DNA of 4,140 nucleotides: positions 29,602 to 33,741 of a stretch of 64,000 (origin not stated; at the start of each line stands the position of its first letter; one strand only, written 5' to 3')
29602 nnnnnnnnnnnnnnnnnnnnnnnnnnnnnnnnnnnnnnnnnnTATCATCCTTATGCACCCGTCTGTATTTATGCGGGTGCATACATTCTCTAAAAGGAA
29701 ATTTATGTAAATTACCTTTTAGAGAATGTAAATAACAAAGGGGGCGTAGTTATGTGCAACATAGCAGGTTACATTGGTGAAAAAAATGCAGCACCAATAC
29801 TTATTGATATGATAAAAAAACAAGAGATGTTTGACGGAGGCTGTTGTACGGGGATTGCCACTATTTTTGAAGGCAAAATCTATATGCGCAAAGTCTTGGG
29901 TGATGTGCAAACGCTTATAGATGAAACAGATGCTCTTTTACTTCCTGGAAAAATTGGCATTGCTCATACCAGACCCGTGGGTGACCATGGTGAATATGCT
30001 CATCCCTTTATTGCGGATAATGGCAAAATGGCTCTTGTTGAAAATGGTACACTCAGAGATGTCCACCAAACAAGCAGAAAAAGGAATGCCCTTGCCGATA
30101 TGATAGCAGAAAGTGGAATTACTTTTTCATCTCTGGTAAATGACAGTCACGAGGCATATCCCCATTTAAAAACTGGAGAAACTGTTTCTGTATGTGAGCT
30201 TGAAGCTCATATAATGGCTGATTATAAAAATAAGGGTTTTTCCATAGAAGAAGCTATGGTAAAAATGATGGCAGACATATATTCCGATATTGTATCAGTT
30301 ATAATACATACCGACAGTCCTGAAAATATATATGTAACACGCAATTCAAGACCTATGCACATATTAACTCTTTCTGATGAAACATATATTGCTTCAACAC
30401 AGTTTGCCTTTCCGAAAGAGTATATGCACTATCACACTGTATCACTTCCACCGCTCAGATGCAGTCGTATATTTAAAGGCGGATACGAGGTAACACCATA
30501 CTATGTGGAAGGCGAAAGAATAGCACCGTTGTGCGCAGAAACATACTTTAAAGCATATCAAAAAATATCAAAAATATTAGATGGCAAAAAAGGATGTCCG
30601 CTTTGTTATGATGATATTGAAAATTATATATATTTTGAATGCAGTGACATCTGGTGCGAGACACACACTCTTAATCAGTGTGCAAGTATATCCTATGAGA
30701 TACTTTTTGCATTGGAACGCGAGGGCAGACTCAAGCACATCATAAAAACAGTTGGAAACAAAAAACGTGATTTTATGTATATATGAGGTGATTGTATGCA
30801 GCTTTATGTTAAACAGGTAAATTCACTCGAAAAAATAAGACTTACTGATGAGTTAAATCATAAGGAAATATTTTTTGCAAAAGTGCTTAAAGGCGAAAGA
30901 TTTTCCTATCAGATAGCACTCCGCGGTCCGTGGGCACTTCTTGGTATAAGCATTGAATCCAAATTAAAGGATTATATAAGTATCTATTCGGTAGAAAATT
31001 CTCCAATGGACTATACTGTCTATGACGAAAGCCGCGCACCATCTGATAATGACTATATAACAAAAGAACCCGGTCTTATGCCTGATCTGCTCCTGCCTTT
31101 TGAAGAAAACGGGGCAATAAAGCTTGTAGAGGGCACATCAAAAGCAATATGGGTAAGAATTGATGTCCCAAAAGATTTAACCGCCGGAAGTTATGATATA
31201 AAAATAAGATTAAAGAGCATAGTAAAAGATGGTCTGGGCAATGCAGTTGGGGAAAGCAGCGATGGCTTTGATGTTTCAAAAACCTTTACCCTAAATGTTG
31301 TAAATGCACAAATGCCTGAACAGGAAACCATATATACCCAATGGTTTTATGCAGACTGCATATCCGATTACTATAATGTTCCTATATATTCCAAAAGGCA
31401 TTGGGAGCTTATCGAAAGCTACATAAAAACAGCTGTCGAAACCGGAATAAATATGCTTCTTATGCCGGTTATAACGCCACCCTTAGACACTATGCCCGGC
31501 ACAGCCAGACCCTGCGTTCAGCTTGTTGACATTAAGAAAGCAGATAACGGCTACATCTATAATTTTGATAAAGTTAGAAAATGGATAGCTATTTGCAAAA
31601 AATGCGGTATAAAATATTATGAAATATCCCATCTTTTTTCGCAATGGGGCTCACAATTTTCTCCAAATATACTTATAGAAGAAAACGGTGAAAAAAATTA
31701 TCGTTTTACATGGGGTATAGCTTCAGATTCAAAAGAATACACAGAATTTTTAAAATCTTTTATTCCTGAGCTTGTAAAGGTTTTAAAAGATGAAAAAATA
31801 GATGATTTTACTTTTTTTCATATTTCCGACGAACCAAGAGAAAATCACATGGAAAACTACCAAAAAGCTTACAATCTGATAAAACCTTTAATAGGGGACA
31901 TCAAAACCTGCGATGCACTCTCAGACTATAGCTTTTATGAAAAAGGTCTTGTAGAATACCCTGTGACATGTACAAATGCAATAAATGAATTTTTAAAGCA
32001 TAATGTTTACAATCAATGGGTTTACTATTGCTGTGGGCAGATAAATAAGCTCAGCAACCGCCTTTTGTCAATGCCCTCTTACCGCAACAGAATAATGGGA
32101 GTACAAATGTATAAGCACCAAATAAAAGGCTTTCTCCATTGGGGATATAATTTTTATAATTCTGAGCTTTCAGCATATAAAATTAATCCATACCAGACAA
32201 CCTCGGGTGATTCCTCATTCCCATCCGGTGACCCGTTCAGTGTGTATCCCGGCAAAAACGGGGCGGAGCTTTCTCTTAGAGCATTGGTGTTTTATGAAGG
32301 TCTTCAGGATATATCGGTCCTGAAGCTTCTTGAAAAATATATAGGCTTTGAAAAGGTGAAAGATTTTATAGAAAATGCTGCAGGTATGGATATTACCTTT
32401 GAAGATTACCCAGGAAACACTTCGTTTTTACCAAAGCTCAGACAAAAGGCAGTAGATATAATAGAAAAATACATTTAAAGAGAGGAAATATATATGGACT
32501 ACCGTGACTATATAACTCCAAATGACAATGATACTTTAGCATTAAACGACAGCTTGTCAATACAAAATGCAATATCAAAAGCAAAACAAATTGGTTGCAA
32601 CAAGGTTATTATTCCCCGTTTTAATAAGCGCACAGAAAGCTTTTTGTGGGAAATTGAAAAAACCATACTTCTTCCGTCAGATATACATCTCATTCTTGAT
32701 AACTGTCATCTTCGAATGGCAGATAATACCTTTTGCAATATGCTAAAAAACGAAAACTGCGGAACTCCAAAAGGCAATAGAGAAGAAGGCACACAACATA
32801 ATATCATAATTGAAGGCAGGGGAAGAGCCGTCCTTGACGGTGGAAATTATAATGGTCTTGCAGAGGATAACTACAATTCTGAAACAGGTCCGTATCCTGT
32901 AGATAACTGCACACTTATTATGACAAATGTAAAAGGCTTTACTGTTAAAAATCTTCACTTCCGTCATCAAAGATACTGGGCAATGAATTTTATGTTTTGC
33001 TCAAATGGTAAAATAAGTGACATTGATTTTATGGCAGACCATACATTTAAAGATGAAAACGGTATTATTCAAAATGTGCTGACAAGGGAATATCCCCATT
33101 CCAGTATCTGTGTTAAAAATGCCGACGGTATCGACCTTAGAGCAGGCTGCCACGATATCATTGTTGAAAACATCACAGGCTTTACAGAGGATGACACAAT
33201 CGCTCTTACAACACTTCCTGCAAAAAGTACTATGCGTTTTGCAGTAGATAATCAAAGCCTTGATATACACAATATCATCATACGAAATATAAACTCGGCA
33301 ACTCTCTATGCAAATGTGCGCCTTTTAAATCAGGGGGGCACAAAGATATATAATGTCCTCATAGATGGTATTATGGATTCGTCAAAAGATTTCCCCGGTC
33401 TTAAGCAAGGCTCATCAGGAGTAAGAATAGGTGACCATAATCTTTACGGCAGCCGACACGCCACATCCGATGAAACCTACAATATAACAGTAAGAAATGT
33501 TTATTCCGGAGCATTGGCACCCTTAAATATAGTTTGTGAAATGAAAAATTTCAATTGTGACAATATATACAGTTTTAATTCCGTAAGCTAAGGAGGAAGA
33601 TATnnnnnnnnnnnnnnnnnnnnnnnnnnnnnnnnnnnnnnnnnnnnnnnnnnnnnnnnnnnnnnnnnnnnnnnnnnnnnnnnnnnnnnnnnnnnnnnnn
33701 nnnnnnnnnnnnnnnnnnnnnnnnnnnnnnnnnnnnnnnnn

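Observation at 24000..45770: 22-kb glycan-degradation locus: SLH-anchored lyase and giant surface proteins coupled to cytoplasmic hexosaminidase-like enzymes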

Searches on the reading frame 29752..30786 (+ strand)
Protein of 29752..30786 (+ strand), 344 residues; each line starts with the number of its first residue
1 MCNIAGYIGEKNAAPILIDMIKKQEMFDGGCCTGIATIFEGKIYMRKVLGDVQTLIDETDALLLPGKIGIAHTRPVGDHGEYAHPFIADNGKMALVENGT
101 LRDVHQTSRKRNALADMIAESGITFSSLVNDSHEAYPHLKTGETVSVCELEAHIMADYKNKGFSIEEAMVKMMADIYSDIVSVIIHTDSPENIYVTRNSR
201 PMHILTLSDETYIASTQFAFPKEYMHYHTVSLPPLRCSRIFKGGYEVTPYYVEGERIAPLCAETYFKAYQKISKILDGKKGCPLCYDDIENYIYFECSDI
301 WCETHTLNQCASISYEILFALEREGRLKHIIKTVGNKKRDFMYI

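Call 4: search_protein_families(library=pfam, proteins=[window:29752-30786:+], max_evalue=0.01)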
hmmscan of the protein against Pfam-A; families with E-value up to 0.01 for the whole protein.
window:29752-30786:+ (344 aa): 0 families

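Call 8: search_protein_families(library=ncbifam, proteins=[window:29752-30786:+], max_evalue=0.01)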
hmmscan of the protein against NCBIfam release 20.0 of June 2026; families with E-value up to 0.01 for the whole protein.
window:29752-30786:+ (344 aa): 3 families
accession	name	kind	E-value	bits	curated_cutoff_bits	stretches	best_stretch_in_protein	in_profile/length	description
NF001484.0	PRK00331.1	subfamily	1e-22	80.3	381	1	1-223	1-201/601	isomerizing glutamine--fructose-6-phosphate transaminase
TIGR01135.1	glmS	equivalog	4.1e-21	75.1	418.05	1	2-222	1-199/607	glutamine--fructose-6-phosphate transaminase (isomerizing)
TIGR01134.1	purF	equivalog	0.0061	16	350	1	29-112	27-115/432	amidophosphoribosyltransferase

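Call 13: search_solved_structures(query=window:29752-30786:+, max_evalue=1)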
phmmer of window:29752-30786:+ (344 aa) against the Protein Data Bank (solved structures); distinct sequences matched with E-value up to 1: 6.
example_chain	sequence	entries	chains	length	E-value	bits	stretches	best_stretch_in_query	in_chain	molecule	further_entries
1xff_A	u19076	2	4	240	3e-09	39.9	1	2-220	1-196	Glucosamine--fructose-6-phosphate aminotransferase [isomerizing]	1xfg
4amv_A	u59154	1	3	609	9.7e-09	38.2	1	1-220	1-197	GLUCOSAMINE--FRUCTOSE-6-PHOSPHATE AMINOTRANSFERASE [ISOMER IZING]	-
1jxa_A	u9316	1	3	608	5.2e-08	35.8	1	2-219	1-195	glucosamine 6-phosphate synthase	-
2j6h_A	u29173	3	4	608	5.2e-08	35.8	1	2-219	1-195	GLUCOSAMINE-FRUCTOSE-6-PHOSPHATE AMINOTRANSFERASE | GLUCOSAMINE--FRUCTOSE-6-PHOSPHATE AMINOTRANSFERASE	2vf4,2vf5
3ooj_A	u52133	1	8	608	3e-07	33.3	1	3-219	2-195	Glucosamine/fructose-6-phosphate aminotransferase, isomerizing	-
8q3c_H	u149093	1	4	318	0.92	12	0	207-256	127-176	L-lactate dehydrogenase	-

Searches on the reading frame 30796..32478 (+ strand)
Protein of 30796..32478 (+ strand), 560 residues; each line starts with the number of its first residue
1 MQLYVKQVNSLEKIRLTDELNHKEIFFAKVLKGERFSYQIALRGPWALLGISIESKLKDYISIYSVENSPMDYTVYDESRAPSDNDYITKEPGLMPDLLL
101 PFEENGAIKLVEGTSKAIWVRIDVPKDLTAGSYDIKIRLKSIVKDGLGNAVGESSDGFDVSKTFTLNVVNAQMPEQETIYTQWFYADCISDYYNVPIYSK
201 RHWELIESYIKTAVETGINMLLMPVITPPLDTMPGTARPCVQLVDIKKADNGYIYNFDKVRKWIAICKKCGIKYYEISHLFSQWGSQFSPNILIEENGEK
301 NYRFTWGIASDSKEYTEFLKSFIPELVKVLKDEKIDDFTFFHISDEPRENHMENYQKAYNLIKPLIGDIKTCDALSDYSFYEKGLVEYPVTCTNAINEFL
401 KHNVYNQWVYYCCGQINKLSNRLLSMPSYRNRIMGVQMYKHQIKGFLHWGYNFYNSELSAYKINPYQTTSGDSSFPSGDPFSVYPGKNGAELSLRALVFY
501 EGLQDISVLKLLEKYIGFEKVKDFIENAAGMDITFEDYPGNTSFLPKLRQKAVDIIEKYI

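Call 4: search_protein_families(library=pfam, proteins=[window:30796-32478:+], max_evalue=0.01)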
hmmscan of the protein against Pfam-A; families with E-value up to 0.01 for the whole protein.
window:30796-32478:+ (560 aa): 2 families
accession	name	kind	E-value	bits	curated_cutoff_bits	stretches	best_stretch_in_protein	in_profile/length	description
PF13320.12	GH123_cat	-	1.4e-106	357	23.1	1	183-512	1-324/324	Glycoside hydrolase 123, catalytic domain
PF22680.2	Glyco_hydro_123_N_2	-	3.1e-07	30.8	27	1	29-140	26-141/142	Glycoside hydrolase 123 N-terminal domain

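Call 8: search_protein_families(library=ncbifam, proteins=[window:30796-32478:+], max_evalue=0.01)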
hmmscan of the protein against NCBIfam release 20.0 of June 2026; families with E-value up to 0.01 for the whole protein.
window:30796-32478:+ (560 aa): 0 families

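Call 11: search_solved_structures(query=window:30796-32478:+, max_evalue=0.01)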
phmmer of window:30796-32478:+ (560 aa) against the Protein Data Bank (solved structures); distinct sequences matched with E-value up to 0.01: 9.
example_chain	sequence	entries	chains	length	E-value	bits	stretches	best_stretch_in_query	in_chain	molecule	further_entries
8k2l_A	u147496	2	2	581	4.5e-137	461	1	8-552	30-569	Monosaccharide-releasing beta-N-acetylgalactosaminidase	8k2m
8k2n_D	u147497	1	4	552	8.7e-102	344.6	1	84-554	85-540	Monosaccharide-releasing beta-N-acetylgalactosaminidase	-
8q8h_A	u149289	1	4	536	1.8e-58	201.6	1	62-511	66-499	beta-D-GalNAcase from Niabella aurantiaca DSM 17617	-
8p4l_A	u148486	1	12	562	2.3e-58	201.2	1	63-511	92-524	Beta-N-acetylgalactosaminidase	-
8k2j_A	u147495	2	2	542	4.3e-27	98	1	27-513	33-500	Oligosaccharide/Monosaccharide-releasing beta-N-acetylgalactosaminidase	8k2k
5l7v_A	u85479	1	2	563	1.5e-13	53.3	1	125-519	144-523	glycoside hydrolase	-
5l7r_A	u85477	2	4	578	1.6e-13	53.2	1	125-519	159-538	glycoside hydrolase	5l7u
8k2h_B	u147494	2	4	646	3.5e-11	45.4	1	394-527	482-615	Oligosaccharide/Monosaccharide-releasing beta-N-acetylhexosaminidase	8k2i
8k2f_A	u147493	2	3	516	3.8e-05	25.5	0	6-134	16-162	Oligosaccharide-releasing beta-N-acetylgalactosaminidase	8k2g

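Call 24: find_encoding_contigs(protein=window:30796-32478:+, flank=10000, max_places=6)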
Protein window:30796-32478:+ (560 aa): no gene with exactly this product is on record in the collection.

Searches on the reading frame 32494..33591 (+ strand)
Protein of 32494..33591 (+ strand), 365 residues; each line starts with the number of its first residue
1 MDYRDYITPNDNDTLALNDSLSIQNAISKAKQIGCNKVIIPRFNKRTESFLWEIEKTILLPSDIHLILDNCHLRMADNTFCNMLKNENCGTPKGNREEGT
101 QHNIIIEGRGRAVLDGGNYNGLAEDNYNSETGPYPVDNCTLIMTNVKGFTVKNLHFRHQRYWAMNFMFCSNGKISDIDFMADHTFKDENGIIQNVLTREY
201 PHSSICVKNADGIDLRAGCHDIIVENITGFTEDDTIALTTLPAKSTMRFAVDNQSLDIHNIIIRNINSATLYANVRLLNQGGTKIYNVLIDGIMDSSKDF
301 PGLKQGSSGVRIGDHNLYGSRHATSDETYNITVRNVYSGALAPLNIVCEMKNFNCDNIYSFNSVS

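Call 4: search_protein_families(library=pfam, proteins=[window:32494-33591:+], max_evalue=0.01)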
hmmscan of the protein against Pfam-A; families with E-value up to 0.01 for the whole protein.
window:32494-33591:+ (365 aa): 1 family
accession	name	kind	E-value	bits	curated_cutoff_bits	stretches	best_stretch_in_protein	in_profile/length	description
PF00295.23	Glyco_hydro_28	-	0.00014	21.5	22.9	1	132-239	85-169/324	Glycosyl hydrolases family 28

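Call 8: search_protein_families(library=ncbifam, proteins=[window:32494-33591:+], max_evalue=0.01)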
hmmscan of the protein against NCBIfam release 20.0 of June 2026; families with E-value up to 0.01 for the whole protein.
window:32494-33591:+ (365 aa): 1 family
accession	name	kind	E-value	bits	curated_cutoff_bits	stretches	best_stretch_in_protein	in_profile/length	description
NF051861.1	PolglcturonPglBAgro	equivalog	1.2e-05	24.3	600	1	20-216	12-203/437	polygalacturonase PglB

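Call 12: search_solved_structures(query=window:32494-33591:+, max_evalue=1)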
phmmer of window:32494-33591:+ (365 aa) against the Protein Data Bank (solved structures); distinct sequences matched with E-value up to 1: 1.
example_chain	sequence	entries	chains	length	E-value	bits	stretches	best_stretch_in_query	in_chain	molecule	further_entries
2ehh_A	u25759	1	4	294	0.82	11.9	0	28-75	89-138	Dihydrodipicolinate synthase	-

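Call 71: find_related_loci(query=A4, collection=metagenome_contigs, flank=8000)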
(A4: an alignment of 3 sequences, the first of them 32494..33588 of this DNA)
Query A4 (365 aa) in metagenome_contigs; peptide patterns used: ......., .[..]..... (x = any residue, [..] = any of these).
309 stretches matched a pattern; 3 encode a relative of the query (tblastn E <= 1e-3); 3 distinct loci.
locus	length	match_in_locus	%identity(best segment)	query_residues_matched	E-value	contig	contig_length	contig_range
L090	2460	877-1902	52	21-362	2e-113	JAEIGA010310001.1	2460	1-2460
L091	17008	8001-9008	50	18-362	5e-108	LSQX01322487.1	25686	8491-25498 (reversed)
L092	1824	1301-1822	53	52-224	1e-56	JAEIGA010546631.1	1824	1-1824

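Call 74: search_protein_families(library=pfam, proteins=[L091:634-1599:+, L091:1610-2476:+, L091:2476-3585:-, L091:3608-4672:-, L091:4666-5655:-, L091:5573-7765:-, L091:9113-10603:-, L091:10636-12195:-, L091:12238-13239:+, L091:14138-15442:+], max_evalue=0.001)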
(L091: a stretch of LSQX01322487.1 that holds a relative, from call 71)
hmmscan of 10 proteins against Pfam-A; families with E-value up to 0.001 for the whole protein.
L091:634-1599:+ (322 aa): 1 family
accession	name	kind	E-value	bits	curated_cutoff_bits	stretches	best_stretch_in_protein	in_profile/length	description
PF01261.30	AP_endonuc_2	-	5.6e-06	26.7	31.1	1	173-307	119-247/249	Xylose isomerase-like TIM barrel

L091:1610-2476:+ (289 aa): 3 families
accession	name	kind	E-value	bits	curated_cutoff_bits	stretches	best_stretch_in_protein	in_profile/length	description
PF12706.13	Lactamase_B_2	-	1.2e-12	48.3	27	1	71-234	23-199/200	Beta-lactamase superfamily domain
PF13483.12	Lactamase_B_3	-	6e-06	26.8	24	1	82-187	39-121/160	Beta-lactamase superfamily domain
PF00753.33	Lactamase_B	-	0.00053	20.4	22.7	0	81-93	45-57/196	Metallo-beta-lactamase superfamily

L091:2476-3585:- (369 aa): 3 families
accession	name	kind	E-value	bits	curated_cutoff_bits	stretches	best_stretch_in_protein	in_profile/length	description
PF08240.17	ADH_N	-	7.4e-22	78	23.5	1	29-146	3-104/104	Alcohol dehydrogenase GroES-like domain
PF00107.32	ADH_zinc_N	-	6.8e-19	68.5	31.8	1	190-325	1-128/129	Zinc-binding dehydrogenase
PF16912.11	Glu_dehyd_C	-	2.3e-11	44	34.9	1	179-362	30-208/211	Glucose dehydrogenase C-terminus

L091:3608-4672:- (354 aa): 1 family
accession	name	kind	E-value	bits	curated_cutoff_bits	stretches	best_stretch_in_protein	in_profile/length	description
PF13472.12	Lipase_GDSL_2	-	3.4e-11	44.4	32.9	1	188-340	27-178/178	GDSL-like Lipase/Acylhydrolase family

L091:4666-5655:- (329 aa): 12 families
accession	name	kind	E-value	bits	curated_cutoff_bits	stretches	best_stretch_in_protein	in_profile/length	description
PF00037.32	Fer4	-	9.2e-13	47.9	21.1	2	83-99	6-22/24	4Fe-4S binding domain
PF13353.11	Fer4_12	-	1e-11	45.7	22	2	46-75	2-31/137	4Fe-4S single cluster domain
PF12797.12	Fer4_2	-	7.9e-11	41.6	24.5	2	78-97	3-22/22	4Fe-4S binding domain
PF12837.12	Fer4_6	-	2.1e-10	40.5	25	2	83-99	7-23/24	4Fe-4S binding domain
PF13187.11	Fer4_9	-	2.4e-10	40.7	27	1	84-128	1-51/52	4Fe-4S dicluster domain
PF04055.27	Radical_SAM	-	2.7e-10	41.1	29.5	1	54-261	2-158/166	Radical SAM superfamily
PF12838.12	Fer4_7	-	4e-09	37.2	27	1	84-128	1-52/52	4Fe-4S dicluster domain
PF13237.11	Fer4_10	-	5.8e-09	36.2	25.5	1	82-125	6-53/53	4Fe-4S dicluster domain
PF14697.11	Fer4_21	-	1.1e-06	29.1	35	1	82-130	5-58/59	4Fe-4S dicluster domain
PF12800.12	Fer4_4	-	1.2e-06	28.7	24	1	83-98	2-17/17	4Fe-4S binding domain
PF13484.11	Fer4_16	-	1.7e-06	29.1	30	1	113-132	1-20/66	4Fe-4S double cluster binding domain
PF13183.11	Fer4_8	-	0.0005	21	27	0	83-127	3-67/68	4Fe-4S dicluster domain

L091:5573-7765:- (730 aa): 2 families
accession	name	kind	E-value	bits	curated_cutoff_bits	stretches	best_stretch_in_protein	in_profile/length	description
PF02901.20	PFL-like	-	1.8e-138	463.5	24.3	1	112-593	157-647/647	Pyruvate formate lyase-like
PF01228.26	Gly_radical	-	7.2e-29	100.9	22.2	1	610-713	2-106/106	Glycine radical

L091:9113-10603:- (496 aa): 3 families
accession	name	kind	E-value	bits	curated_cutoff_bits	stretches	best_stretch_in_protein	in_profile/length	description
PF00884.28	Sulfatase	-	6e-39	134.6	25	1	5-292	1-301/301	Sulfatase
PF16347.10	SGSH_C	-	2.4e-16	60.7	29.3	1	248-321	9-83/154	N-sulphoglucosamine sulphohydrolase, C-terminal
PF01663.27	Phosphodiest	-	6e-05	23.2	23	0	208-242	188-222/342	Type I phosphodiesterase / nucleotide pyrophosphatase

L091:10636-12195:- (519 aa): 4 families
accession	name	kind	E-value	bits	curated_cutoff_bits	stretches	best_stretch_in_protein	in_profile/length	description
PF00884.28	Sulfatase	-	8.3e-54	183.4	25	1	5-352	1-299/301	Sulfatase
PF16347.10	SGSH_C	-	1.8e-11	44.8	29.3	1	302-373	1-71/154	N-sulphoglucosamine sulphohydrolase, C-terminal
PF01663.27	Phosphodiest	-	3.9e-09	37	23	1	10-86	4-78/342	Type I phosphodiesterase / nucleotide pyrophosphatase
PF02995.22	DUF229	-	4.8e-05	22.7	25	1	235-307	280-351/496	Protein of unknown function (DUF229)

L091:12238-13239:+ (334 aa): 1 family
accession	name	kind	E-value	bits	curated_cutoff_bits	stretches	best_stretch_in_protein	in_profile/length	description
PF01261.30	AP_endonuc_2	-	6.7e-32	111.6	31.1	1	70-323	1-247/249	Xylose isomerase-like TIM barrel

L091:14138-15442:+ (435 aa): 1 family
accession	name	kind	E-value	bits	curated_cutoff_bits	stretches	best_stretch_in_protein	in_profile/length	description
PF04734.18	Ceramidase_alk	-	9.6e-09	34.8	32.1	1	15-210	4-205/509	Neutral/alkaline non-lysosomal ceramidase, N-terminal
